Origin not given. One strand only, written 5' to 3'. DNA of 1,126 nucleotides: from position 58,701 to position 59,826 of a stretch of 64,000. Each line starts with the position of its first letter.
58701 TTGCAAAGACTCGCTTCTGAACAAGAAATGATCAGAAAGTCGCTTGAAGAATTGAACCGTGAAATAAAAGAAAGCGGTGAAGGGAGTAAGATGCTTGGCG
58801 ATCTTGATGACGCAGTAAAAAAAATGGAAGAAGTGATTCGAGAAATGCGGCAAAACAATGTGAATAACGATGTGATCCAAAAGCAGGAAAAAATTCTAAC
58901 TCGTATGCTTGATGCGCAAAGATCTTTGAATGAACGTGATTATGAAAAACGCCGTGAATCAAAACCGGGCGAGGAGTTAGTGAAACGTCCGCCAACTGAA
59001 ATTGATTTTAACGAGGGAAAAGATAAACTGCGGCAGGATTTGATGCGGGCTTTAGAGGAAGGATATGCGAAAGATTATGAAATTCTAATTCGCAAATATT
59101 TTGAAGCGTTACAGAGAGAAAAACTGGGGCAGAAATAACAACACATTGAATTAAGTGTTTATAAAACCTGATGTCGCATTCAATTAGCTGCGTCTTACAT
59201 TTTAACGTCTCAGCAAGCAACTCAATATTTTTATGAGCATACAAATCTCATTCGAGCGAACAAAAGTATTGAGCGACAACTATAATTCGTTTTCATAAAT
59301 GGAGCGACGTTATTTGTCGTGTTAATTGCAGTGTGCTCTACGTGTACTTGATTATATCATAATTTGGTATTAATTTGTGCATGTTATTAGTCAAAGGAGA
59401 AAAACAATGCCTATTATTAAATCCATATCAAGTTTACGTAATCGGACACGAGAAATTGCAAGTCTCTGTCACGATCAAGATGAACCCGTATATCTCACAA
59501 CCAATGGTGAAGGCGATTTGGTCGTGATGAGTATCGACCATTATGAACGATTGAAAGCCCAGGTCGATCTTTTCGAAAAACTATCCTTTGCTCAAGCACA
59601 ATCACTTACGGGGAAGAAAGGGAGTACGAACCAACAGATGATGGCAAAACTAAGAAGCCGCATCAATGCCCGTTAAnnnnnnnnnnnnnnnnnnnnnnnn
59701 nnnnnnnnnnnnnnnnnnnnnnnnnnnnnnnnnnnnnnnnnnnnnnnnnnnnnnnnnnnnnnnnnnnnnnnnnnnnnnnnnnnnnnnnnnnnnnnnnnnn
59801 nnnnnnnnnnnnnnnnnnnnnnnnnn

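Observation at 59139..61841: A 2.6-kb junkyard island inserted at the 3' end of the DUF4175-like gene: TA module, gene fragments, dead IS256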

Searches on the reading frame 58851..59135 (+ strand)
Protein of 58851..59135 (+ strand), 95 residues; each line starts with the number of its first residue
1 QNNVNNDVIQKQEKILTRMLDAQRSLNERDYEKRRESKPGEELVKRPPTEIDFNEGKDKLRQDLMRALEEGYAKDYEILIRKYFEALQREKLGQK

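Call 25: find_related_loci(query=A1, collection=metagenome_contigs, flank=10000)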
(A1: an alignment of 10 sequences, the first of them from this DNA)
Query A1 (95 aa) in metagenome_contigs; peptide patterns used: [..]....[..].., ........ (x = any residue, [..] = any of these).
599 stretches matched a pattern (row limit reached: there are more); 139 encode a relative of the query (tblastn E <= 1e-3); the best 80 are kept; 80 distinct loci.
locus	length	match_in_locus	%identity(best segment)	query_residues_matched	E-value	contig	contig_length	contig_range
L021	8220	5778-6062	100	1-95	6e-61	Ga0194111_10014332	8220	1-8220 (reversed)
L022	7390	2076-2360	72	1-93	2e-43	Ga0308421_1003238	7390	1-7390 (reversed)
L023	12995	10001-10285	71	1-93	1e-42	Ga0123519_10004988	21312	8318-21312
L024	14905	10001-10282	72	1-92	6e-43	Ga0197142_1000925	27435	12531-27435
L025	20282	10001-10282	67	1-92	5e-40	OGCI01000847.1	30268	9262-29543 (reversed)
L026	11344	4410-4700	65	1-95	2e-40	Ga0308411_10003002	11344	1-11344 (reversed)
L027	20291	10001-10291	65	1-95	2e-40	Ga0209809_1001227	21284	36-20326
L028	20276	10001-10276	65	1-90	8e-39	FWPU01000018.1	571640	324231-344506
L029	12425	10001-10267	63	3-89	9e-35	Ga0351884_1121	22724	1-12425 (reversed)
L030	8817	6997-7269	60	4-92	2e-33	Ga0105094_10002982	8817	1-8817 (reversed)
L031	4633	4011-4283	60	4-92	2e-33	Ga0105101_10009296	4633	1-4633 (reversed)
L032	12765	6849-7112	63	4-89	2e-33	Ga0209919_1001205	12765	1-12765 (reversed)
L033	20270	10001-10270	62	4-91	5e-33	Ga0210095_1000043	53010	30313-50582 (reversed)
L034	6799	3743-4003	62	3-87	1e-32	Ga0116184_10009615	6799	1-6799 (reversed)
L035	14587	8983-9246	63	4-89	1e-32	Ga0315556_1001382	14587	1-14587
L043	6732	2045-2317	59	4-92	6e-31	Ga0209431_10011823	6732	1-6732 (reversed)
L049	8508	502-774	58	4-92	1e-30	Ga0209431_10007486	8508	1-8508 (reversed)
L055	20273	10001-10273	57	4-92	2e-30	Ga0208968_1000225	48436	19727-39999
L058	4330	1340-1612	56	4-92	1e-29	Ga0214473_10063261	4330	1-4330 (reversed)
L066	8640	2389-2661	55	4-92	3e-29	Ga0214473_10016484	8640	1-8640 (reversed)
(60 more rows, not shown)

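Call 31: search_protein_families(library=pfam, proteins=[L043:2349-2540:-, L043:2537-3067:-, L043:3427-5208:-, L058:1654-2385:-, L058:3064-4248:-, L049:865-1548:-, L049:1548-1970:-, L049:6220-7713:-], max_evalue=0.01)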
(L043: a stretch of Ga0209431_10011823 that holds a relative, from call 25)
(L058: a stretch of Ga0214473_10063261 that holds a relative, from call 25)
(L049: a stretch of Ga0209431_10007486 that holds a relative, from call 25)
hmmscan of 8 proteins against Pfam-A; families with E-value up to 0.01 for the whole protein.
L043:2349-2540:- (63 aa): 0 families

L043:2537-3067:- (176 aa): 0 families

L043:3427-5208:- (593 aa): 8 families
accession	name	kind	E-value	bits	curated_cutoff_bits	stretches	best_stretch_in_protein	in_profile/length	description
PF13175.12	AAA_15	-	2.6e-29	103.4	32.1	2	179-368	213-374/374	AAA ATPase domain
PF13304.12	AAA_21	-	5.5e-16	59.9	27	1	45-369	1-304/304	AAA domain, putative AbiEii toxin, Type IV TA system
PF11398.14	DUF2813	-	4.7e-13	49.7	21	2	227-385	200-341/372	Protein of unknown function (DUF2813)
PF20469.4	OLD-like_TOPRIM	-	8.4e-13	49.1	23.2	1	423-486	1-67/67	Overcoming lysogenization defect protein-like, TOPRIM domain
PF02463.25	SMC_N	-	4e-08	33.4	40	1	22-71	2-52/220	RecF/RecN/SMC N terminal domain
PF13476.12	AAA_23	-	4.1e-06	28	27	1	24-62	1-38/201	AAA domain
PF13555.12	AAA_29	-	0.0037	17.4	27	0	36-68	15-47/61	P-loop containing region of AAA domain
PF00005.33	ABC_tran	-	0.0068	17.4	25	0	39-82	7-48/137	ABC transporter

L058:1654-2385:- (243 aa): 1 family
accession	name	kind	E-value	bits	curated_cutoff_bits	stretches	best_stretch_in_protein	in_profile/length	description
PF05168.19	HEPN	-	3.5e-10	40.5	22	1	28-116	6-92/117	HEPN domain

L058:3064-4248:- (394 aa): 0 families

L049:865-1548:- (227 aa): 0 families

L049:1548-1970:- (140 aa): 1 family
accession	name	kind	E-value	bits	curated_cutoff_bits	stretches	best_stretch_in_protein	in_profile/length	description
PF00938.23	Lipoprotein_3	-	0.0072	16.3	22.7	0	22-75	12-65/236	Lipoprotein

L049:6220-7713:- (497 aa): 2 families
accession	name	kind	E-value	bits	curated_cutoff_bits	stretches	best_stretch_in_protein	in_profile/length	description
PF01048.26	PNP_UDP_1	-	7.3e-14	52.2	25.1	1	52-270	40-233/233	Phosphorylase superfamily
PF01808.24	AICARFT_IMPCHas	-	0.0049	16.8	25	1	431-487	3-58/311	AICARFT/IMPCHase bienzyme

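Call 89: search_protein_families(library=pfam, proteins=[L055:10438-10899:-, L055:11344-12063:-, L066:3830-4225:-, L066:4410-4841:-, L049:1983-2819:-], max_evalue=0.001)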
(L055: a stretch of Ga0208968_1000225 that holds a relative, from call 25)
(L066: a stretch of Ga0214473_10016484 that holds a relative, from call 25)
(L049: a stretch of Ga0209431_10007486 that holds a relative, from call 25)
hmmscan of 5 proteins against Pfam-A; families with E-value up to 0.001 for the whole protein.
L055:10438-10899:- (153 aa): 4 families
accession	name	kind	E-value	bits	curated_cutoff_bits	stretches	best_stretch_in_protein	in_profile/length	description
PF08332.16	CaMKII_AD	-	1.1e-12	48.6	22.1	1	30-148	3-125/128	Calcium/calmodulin dependent protein kinase II association domain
PF14534.12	DUF4440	-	5.6e-12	46.5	25.2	1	32-142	1-107/107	Domain of unknown function (DUF4440)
PF13474.12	SnoaL_3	-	2.3e-09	38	22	1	43-150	12-119/121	SnoaL-like domain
PF12680.13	SnoaL_2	-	2e-08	35.2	27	1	40-141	5-100/102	SnoaL-like domain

L055:11344-12063:- (239 aa): 1 family
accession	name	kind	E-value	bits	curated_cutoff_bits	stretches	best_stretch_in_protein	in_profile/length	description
PF14329.11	DUF4386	-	1.5e-43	149.6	27.6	1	15-226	2-210/210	Domain of unknown function (DUF4386)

L066:3830-4225:- (131 aa): 1 family
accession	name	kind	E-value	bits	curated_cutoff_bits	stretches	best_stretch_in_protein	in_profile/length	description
PF01541.30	GIY-YIG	-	0.0008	20.1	22.6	1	36-79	3-42/78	GIY-YIG catalytic domain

L066:4410-4841:- (143 aa): 1 family
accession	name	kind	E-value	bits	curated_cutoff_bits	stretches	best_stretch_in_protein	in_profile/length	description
PF22522.2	DUF6998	-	7.7e-05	23.1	27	1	42-138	29-125/136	Family of unknown function (DUF6998)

L049:1983-2819:- (278 aa): 7 families
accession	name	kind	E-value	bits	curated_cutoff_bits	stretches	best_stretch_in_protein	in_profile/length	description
PF13614.12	AAA_31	-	6.7e-40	137.3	27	1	9-196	2-167/177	AAA domain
PF01656.29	CbiA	-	1.9e-18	67.1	25.4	1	11-250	1-119/125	CobQ/CobB/MinD/ParA nucleotide binding domain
PF10609.15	ParA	-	7.9e-07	29.2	27.1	1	9-61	4-55/246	NUBPL iron-transfer P-loop NTPase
PF02374.21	ArsA_ATPase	-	6.7e-06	26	24.3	1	16-157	8-135/305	Anion-transporting ATPase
PF09140.17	MipZ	-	8.7e-06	25.7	20.7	0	10-65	2-57/262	ATPase MipZ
PF00142.24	Fer4_NifH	-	5.6e-05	23.2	25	1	16-72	7-65/271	4Fe-4S iron sulfur cluster binding proteins, NifH/frxC family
PF06564.18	CBP_BcsQ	-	0.00028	20.9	21.3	0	10-48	3-40/234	Cellulose biosynthesis protein BcsQ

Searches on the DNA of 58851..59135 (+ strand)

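Call 35: search_rna_families(sources=[L043, L049, L058, L066, L014], threshold=evalue, max_evalue=0.1)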
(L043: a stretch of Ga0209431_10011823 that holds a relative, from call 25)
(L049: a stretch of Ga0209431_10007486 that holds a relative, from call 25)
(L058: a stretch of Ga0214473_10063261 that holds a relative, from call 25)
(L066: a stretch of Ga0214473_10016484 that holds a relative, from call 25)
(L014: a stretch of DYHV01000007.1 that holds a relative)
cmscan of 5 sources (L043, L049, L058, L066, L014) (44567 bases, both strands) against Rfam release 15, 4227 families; matches with E-value up to 0.1: 1.
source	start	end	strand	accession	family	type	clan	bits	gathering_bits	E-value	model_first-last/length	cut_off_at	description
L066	5371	5438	-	RF03081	DUF805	Cis-reg;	CL00115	80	51.1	2.5e-13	1-68/68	no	DUF805 RNA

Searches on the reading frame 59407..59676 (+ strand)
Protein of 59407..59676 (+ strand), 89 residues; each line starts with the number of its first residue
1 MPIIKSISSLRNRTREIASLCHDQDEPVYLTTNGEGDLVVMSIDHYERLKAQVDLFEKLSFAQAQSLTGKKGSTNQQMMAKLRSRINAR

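Call 5: search_protein_families(library=pfam, proteins=[window:59407-59676:+], max_evalue=0.01)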
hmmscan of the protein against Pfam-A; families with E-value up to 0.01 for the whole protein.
window:59407-59676:+ (89 aa): 1 family
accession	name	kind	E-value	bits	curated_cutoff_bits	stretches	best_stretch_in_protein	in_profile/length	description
PF02604.26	PhdYeFM_antitox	-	9.4e-10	38.6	29.8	1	4-56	3-55/74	Antitoxin Phd_YefM, type II toxin-antitoxin system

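Call 73: search_protein_families(library=ncbifam, proteins=[window:59407-59676:+], max_evalue=0.001)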
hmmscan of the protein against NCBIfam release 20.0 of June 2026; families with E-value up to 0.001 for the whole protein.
window:59407-59676:+ (89 aa): 1 family
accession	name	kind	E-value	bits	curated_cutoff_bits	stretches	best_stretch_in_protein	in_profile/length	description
TIGR01552.1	phd_fam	subfamily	2.1e-06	27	20.8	1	23-56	20-52/53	type II toxin-antitoxin system prevent-host-death family antitoxin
